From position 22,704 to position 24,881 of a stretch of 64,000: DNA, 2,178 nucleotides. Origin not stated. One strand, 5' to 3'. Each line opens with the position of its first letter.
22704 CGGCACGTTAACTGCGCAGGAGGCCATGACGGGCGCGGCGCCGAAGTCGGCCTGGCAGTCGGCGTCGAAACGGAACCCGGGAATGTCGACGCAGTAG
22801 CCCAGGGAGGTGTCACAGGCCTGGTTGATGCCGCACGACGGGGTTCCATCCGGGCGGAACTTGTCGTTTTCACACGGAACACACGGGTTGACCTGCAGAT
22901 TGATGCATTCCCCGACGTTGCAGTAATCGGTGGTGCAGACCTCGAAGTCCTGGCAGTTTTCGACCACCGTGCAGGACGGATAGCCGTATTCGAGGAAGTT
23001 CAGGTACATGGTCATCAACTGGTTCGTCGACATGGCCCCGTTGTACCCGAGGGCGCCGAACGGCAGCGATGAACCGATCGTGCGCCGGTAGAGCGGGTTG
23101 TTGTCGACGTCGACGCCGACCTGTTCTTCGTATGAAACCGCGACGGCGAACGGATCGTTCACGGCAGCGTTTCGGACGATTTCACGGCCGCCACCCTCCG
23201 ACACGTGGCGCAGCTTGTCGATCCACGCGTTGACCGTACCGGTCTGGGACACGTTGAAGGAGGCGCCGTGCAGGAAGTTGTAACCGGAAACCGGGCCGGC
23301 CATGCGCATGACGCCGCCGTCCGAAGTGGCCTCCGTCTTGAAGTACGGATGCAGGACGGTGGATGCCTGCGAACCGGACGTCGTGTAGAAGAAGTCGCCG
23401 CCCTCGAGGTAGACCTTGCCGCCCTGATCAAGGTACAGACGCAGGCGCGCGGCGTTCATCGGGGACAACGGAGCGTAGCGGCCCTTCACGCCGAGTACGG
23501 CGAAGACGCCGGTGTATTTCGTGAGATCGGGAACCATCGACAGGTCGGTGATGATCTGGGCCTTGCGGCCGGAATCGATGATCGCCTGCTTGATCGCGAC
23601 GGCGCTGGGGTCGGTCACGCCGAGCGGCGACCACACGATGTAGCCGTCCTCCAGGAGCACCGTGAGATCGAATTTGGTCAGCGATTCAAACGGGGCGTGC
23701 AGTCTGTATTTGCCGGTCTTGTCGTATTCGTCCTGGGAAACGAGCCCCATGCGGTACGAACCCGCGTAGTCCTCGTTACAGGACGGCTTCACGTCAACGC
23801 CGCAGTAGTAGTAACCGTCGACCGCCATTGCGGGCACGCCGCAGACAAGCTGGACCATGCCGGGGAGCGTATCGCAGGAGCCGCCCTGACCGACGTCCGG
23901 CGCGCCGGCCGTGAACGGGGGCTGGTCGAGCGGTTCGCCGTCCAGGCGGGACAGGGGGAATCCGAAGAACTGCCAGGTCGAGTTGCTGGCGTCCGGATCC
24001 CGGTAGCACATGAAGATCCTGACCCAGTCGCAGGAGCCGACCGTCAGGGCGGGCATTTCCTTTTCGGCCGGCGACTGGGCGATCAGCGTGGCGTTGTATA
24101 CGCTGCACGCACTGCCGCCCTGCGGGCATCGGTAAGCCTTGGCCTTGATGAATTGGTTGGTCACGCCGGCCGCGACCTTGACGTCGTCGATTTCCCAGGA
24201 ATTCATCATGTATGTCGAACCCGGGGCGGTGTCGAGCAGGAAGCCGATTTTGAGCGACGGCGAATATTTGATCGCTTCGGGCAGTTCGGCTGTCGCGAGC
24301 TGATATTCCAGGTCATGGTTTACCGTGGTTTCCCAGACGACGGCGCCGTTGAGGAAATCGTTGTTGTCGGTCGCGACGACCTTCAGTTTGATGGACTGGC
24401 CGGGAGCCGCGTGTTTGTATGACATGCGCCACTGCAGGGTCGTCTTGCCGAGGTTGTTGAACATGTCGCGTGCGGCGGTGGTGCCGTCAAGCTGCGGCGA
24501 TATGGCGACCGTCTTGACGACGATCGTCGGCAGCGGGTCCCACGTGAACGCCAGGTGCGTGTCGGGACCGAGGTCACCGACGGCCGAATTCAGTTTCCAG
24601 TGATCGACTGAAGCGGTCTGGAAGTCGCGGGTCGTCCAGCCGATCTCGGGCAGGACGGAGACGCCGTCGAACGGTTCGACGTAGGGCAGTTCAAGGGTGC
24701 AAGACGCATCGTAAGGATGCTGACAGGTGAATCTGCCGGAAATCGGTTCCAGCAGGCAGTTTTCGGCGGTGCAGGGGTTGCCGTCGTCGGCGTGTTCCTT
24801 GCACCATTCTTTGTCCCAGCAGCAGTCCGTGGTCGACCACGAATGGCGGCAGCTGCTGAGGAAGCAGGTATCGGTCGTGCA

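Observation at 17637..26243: Giant (about 2,870-aa) hyper-cysteine-rich surface lipoprotein combining a lamin-tail domain, MXAN-type Cys repeats and three proprotein-convertase P-domain-like modules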

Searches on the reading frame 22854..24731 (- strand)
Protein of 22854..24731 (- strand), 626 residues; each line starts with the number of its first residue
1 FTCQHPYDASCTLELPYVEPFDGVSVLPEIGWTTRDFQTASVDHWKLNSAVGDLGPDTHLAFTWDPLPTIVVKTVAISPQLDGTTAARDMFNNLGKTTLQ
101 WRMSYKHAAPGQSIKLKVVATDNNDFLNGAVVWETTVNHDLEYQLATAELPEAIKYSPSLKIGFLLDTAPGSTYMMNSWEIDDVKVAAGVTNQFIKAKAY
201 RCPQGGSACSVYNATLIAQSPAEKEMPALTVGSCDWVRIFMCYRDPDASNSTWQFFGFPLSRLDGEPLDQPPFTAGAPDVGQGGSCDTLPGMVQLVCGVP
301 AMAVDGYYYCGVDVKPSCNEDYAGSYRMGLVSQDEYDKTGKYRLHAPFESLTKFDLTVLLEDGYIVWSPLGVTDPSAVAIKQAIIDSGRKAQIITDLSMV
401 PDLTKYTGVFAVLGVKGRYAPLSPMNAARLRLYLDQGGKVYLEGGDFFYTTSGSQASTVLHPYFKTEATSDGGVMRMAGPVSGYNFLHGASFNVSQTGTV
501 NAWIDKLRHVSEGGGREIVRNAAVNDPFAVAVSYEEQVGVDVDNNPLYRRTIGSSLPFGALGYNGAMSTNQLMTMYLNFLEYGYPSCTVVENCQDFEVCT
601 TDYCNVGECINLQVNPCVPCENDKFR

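Call 20: search_protein_families(library=pfam, proteins=[window:22854-24731:-], max_evalue=10)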
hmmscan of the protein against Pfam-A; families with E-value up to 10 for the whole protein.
seq(626 aa): 1 family
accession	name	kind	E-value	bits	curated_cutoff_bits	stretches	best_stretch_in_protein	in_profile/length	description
PF00526.23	Dicty_CTDC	-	0.044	14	27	1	592-611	1-21/24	Dictyostelium (slime mold) repeat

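Call 21: find_homologous_proteins(query=window:22974-24695:-, max_evalue=0.001)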
Query seq(574 aa) (574 aa): 5 proteins with E <= 0.001 among 8000 candidates.
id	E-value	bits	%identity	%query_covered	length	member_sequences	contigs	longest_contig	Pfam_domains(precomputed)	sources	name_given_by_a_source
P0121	6.6e-109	383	39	100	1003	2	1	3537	PF01483.28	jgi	-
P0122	2.1e-106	375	41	90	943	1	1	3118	PF01483.28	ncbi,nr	ncbi:MAG: proprotein convertase P-domain-containing protein, partial [Deltaproteobacteria bacterium]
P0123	2.2e-104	368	37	100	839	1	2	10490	-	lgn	-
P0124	2.9e-101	358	37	100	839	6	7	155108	-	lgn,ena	-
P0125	5.4e-68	248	39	60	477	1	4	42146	-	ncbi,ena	-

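Call 39: predict_structure(alignment_id=A1)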
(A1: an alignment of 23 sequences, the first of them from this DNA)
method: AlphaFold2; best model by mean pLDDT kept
length: 583 residues; sequences in the alignment: 23
mean_pLDDT: 88.3   pTM: 0.81
mean pLDDT of the five models: 88.3, 87.4, 87.3, 86.0, 84.8
residues with pLDDT >= 90: 345; 70-90: 199; 50-70: 39; < 50: 0
segments of 3 or more residues with pLDDT < 50: none
pLDDT, mean of each block of 10 residues (from residue 1): 90 77 88 76 67 73 91 92 94 85 88 93 92 94 95 86 77 94 95 86 93 91 95 93 90 90 93 91 94 93 93 92 87 88 94 94 91 94 92 93 84 92 95 88 84 89 66 89 79 81 89 79 94 91 92 84 94 85 74
secondary structure, 60 per line:
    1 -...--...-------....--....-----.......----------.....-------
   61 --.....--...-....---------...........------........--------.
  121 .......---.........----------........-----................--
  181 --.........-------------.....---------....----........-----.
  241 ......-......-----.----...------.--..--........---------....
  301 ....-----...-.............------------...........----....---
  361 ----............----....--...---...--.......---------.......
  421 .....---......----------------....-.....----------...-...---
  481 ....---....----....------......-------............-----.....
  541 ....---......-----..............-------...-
elements in order: E2-4 E7-9 H17-20 E23-26 E35-38 E49-53 E63-67 E70-72 H74-77 E87-97 E104-111 E120-127 E131-139 E150-157 E166-178 E183-191 E205-209 E219-222 E227-234 H240-246 E248-253 E264-266 H280-287 E297-304 E314-326 E339-349 E354-357 H365-376 E381-384 E398-404 H414-425 E429-434 H451-454 E456-460 E471-473 E481-484 H488-491 E496-499 E506-511 E519-530 E536-544 E551-553 H559-572

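Call 41: fold_search(model_id=the predicted structure, library=pdb)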
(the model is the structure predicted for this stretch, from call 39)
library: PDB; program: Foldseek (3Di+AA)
matches with E <= 10: 1308; with E <= 0.001: 58
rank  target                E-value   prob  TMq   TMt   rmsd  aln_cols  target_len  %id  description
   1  2c9a_A                4.5e-08  1.00  0.21  0.44  15.4       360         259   10  Crystal structure of the MAM-Ig module of receptor protein tyrosine phosphatase mu (released 2006-01-19)
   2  4itc                  9.8e-07  1.00  0.22  0.66   4.3       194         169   18  Crystal Structure Analysis of the K1 Cleaved Adhesin domain of Lys-gingipain (Kgp) from Porphyromonas gingivalis W83 (released 2013-09-25)
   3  9x1i_A                1.8e-06  1.00  0.20  0.13  20.4       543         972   10  Structure of endo-beta-N-acetylglucosaminidase HS (released 2026-03-18)
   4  2e26_A                8.8e-06  1.00  0.20  0.17  14.1       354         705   13  Crystal structure of two repeat fragment of reelin (released 2007-05-22)
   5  7uac_H                9.3e-06  1.00  0.21  0.22  11.1       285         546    9  Human pro-meprin alpha (zymogen state) (released 2022-11-02)
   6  4gwm_A                9.8e-06  1.00  0.23  0.23  10.4       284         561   12  Crystal structure of human promeprin beta (released 2012-09-19)
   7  9csd_A                1.1e-05  1.00  0.27  0.22  11.8       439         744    8  The Ectodomains of SPRING and S1P with the inhibitor PF-429242 (released 2025-04-23)
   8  4gwm_B                1.5e-05  1.00  0.20  0.21  11.9       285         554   12  Crystal structure of human promeprin beta (released 2012-09-19)
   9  3a7q_A                1.7e-05  1.00  0.21  0.18  13.6       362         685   12  Structural basis for specific recognition of reelin by its receptors (released 2010-03-23)
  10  7uae_A                1.8e-05  1.00  0.20  0.21  12.7       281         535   12  Human meprin alpha (active state) (released 2022-11-02)
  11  7auw_A                2.2e-05  1.00  0.19  0.20  12.0       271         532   14  Inhibitory complex of human meprin beta with mouse fetuin-B. (released 2021-04-14)
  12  6a48                  3.1e-05  1.00  0.19  0.17  13.8       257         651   12  Crystal structure of reelin N-terminal region (released 2019-06-19)
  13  4gwn_A                3.1e-05  1.00  0.19  0.21  11.5       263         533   12  Crystal structure of human mature meprin beta (released 2012-09-19)
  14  7uaf_D                3.7e-05  1.00  0.23  0.25  10.6       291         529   12  Human meprin alpha inhibitory complex with compound 10d (N~3~,N~3~-bis[(2H-1,3-benzodioxol-5-yl)methyl]-N-hydroxy-beta (released 2022-11-02)
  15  7uaf_C                4.3e-05  1.00  0.21  0.23  10.6       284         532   12  Human meprin alpha inhibitory complex with compound 10d (N~3~,N~3~-bis[(2H-1,3-benzodioxol-5-yl)methyl]-N-hydroxy-beta (released 2022-11-02)
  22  5fms_A                1.2e-04  1.00  0.27  0.61   5.2       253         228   12  mmIFT52 N-terminal domain (released 2016-03-09)
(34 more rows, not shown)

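Call 43: find_related_loci(query=A1, collection=genome_contigs, flank=10000)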
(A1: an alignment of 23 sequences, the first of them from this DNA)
Query A1 (583 aa) in genome_contigs; peptide patterns used: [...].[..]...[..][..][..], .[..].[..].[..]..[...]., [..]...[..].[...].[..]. (x = any residue, [..] = any of these).
130 stretches matched a pattern; 34 encode a relative of the query (tblastn E <= 1e-3); 34 distinct loci.
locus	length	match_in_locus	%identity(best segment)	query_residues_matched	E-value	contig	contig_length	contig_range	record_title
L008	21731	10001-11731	73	1-583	0e+0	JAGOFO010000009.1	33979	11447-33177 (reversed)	Myxococcota bacterium isolate Go_SlDig_bin_368 Go_SlDig_3370_length_33979_cov_10.032140, whole genome shotgun sequence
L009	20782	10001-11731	72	1-583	0e+0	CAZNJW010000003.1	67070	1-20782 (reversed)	MAG TPA_asm: uncultured Anaeromyxobacteraceae bacterium isolate SRP192927_co3_853 genome assembly, contig: NODE_675_leng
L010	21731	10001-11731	67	1-583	0e+0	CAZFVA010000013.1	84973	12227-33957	MAG TPA_asm: uncultured Anaeromyxobacteraceae bacterium isolate SRP272421_co1_546 genome assembly, contig: NODE_328_leng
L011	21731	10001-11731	67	1-583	0e+0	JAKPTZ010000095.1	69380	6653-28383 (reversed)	MAG: Deltaproteobacteria bacterium isolate USPA_maxbin.063 k141_225244, whole genome shotgun sequence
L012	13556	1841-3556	51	1-583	0e+0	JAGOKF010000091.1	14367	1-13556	Myxococcota bacterium isolate Go_SlDig_bin_299 Go_SlDig_12328_length_14367_cov_7.322823, whole genome shotgun sequence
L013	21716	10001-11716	51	1-583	0e+0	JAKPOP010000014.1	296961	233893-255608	MAG: Deltaproteobacteria bacterium isolate JPNA_maxbin.075 k141_1645306, whole genome shotgun sequence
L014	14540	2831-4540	47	1-578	2e-162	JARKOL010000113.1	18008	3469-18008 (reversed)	MAG: Myxococcota bacterium isolate D137_maxbin.042_sub k141_286796, whole genome shotgun sequence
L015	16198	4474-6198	47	1-583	2e-166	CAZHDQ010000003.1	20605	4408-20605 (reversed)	MAG TPA_asm: uncultured Anaeromyxobacteraceae bacterium isolate binchicken_co139_219 genome assembly, contig: NODE_4822_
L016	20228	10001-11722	43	1-583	7e-148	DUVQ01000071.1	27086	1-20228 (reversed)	MAG TPA_asm: Oligoflexales bacterium isolate AS08sgBPME_423 104388_AS08, whole genome shotgun sequence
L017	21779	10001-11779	44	1-583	8e-146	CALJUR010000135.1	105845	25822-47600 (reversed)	MAG TPA_asm: uncultured Myxococcales bacterium isolate SRR6007444_bin.12_CONCOCT_v1.1_MAG genome assembly, contig: ERZ72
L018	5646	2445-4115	44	1-577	1e-144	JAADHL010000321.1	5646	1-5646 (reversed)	MAG: Deltaproteobacteria bacterium isolate M_MetaBat.191 contig-127_25226, whole genome shotgun sequence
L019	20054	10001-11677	42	1-583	5e-141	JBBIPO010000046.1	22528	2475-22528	MAG: Deltaproteobacteria bacterium isolate TCF170221_bin_304 NODE_2565_length_22528_cov_7.959729, whole genome shotgun s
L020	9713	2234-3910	44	1-583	2e-140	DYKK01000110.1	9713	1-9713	MAG TPA_asm: Anaeromyxobacter dehalogenans isolate SulCav_AS07-7_70_20 SulCav_AS07_7_6789_length_9713_cov_12_885691, who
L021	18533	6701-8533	40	1-583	7e-139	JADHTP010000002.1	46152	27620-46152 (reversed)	MAG: Deltaproteobacteria bacterium isolate BS150m-G23 BS-150m-C591, whole genome shotgun sequence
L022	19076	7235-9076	39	1-583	7e-139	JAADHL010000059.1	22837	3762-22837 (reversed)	MAG: Deltaproteobacteria bacterium isolate M_MetaBat.191 contig-127_12230, whole genome shotgun sequence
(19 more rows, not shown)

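Call 70: search_protein_representatives(alignment_id=A1)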
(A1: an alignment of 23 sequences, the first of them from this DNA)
Query: 23 sequences, 567 profile positions. Proteins with E-value up to 0.001 (for the whole library): 1161; up to 1e-10: 711; up to 1e-30: 105. The best 150 are listed.
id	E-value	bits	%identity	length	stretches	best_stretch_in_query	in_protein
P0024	2.7e-226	769.1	-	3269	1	1-567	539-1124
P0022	2.3e-225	766.1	-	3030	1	1-567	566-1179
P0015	1.6e-224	763.2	-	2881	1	1-567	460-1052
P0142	2.8e-216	736.1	-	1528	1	1-567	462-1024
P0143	9.1e-214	727.8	-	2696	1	1-567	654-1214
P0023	5.3e-207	705.4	-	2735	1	1-567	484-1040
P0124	7.8e-204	695.0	-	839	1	1-567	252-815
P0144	9.9e-202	688.0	-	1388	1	1-567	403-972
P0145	2.7e-201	686.6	-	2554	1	1-567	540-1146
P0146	1.0e-198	678.0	-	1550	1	1-567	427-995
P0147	6.7e-198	675.4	-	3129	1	1-567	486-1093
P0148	2.5e-193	660.3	-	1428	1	1-567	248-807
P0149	1.1e-187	641.7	-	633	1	1-559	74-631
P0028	4.1e-173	593.5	-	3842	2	1-536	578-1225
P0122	2.3e-161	554.8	-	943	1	54-567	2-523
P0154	2.7e-95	336.6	-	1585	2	328-567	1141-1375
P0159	1.2e-82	294.9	-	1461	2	334-567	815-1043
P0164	5.0e-76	273.0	-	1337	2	334-567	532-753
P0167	1.5e-73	264.9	-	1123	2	308-567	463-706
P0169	1.8e-72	261.2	-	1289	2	333-567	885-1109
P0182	4.8e-63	230.1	-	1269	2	323-567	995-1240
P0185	3.2e-60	220.8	-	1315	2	345-555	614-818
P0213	9.0e-37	143.4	-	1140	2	352-557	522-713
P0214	1.8e-36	142.5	-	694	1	339-554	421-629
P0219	6.0e-34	134.1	-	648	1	379-556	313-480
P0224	3.6e-33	131.5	-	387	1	353-554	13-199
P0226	2.8e-32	128.6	-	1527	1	344-558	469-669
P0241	2.5e-29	118.9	-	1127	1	353-554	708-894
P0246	2.2e-28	115.8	-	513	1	357-554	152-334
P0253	1.5e-27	113.0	-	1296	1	353-555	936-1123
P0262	2.2e-27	112.4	-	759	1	355-555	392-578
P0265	2.9e-27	112.0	-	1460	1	354-555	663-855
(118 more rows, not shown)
